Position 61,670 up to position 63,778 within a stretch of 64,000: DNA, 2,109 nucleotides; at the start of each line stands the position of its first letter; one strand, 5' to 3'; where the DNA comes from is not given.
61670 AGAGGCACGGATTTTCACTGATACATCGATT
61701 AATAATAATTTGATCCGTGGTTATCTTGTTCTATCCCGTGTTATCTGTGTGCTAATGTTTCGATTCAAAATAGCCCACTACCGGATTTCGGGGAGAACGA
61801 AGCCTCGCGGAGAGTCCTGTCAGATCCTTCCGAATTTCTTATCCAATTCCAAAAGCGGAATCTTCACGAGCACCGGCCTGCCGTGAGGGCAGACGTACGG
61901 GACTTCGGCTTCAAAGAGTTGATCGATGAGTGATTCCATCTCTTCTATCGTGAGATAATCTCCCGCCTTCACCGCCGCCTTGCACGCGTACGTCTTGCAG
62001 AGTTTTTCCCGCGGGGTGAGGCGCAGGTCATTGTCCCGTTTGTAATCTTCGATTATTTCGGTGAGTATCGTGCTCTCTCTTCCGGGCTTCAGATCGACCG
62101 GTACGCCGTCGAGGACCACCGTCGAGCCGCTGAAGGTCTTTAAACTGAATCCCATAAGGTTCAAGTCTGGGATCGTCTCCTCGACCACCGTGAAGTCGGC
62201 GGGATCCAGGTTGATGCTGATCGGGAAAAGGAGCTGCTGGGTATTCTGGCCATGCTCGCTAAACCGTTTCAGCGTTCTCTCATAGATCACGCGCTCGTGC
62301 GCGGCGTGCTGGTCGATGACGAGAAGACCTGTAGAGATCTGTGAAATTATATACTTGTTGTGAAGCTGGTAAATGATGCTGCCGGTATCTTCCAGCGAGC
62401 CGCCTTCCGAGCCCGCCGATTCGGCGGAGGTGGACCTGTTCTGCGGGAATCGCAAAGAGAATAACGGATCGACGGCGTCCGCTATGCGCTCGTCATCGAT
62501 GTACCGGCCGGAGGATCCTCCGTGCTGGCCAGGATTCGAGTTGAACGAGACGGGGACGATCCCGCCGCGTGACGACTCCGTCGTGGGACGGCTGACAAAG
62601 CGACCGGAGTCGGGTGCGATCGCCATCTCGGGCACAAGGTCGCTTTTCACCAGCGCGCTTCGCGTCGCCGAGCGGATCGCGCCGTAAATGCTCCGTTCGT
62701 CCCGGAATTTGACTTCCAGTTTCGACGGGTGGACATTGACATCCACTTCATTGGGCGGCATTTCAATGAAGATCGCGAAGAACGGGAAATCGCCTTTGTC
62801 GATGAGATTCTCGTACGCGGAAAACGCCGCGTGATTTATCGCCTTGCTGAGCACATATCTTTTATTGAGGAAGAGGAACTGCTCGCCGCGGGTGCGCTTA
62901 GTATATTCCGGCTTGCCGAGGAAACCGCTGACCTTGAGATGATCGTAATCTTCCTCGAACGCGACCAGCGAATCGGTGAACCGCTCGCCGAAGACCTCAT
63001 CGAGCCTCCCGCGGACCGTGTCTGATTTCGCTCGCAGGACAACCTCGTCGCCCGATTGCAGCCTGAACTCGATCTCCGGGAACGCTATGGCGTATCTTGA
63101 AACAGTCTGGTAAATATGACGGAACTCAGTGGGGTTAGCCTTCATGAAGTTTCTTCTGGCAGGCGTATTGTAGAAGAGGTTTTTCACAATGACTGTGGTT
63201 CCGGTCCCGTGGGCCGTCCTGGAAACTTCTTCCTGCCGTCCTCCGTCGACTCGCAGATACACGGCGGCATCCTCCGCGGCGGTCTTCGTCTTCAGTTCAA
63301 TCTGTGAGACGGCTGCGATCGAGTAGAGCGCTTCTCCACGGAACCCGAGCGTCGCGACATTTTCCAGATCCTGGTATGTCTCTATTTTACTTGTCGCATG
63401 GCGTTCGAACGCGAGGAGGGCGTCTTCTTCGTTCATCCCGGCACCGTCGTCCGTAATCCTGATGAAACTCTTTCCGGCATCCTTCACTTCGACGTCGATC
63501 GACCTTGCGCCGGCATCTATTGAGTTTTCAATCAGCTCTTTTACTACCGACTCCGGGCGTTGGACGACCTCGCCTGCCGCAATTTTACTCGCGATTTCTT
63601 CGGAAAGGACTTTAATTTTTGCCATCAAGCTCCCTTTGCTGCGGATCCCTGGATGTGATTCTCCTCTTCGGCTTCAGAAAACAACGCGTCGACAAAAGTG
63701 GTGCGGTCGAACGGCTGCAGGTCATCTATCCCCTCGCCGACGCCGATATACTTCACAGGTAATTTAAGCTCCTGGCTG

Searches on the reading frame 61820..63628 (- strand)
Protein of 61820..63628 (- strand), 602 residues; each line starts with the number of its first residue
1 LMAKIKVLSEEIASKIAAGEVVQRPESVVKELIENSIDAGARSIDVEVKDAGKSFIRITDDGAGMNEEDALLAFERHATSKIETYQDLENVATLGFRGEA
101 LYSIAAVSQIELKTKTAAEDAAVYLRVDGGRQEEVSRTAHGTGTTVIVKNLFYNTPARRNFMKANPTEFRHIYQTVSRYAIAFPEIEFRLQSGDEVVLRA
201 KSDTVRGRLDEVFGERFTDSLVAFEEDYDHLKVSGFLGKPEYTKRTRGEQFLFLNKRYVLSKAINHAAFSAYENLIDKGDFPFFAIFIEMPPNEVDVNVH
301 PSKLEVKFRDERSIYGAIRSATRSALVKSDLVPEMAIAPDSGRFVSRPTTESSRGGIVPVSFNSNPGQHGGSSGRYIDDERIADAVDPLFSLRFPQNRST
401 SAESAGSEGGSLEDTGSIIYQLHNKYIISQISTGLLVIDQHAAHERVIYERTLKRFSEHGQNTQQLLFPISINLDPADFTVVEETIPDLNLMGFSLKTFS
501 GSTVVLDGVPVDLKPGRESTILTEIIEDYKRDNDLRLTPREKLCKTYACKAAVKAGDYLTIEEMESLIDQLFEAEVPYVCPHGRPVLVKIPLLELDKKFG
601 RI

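Call 91: search_protein_families(library=pfam, proteins=[window:61820-63628:-], max_evalue=0.00001)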
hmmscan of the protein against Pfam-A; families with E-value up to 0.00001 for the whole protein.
window:61820-63628:- (602 aa): 4 families
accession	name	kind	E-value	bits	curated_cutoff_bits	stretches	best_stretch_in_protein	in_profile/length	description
PF01119.25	DNA_mis_repair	-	1.8e-36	124.8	26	1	211-326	3-118/119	DNA mismatch repair protein, C-terminal domain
PF08676.16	MutL_C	-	3.1e-35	121.4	25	1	420-559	2-142/142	MutL C terminal dimerisation domain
PF13589.12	HATPase_c_3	-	9.5e-12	45.5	25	1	25-117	3-95/137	Histidine kinase-, DNA gyrase B-, and HSP90-like ATPase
PF02518.31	HATPase_c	-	9.1e-08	33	26.4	1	23-85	4-64/111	Histidine kinase-, DNA gyrase B-, and HSP90-like ATPase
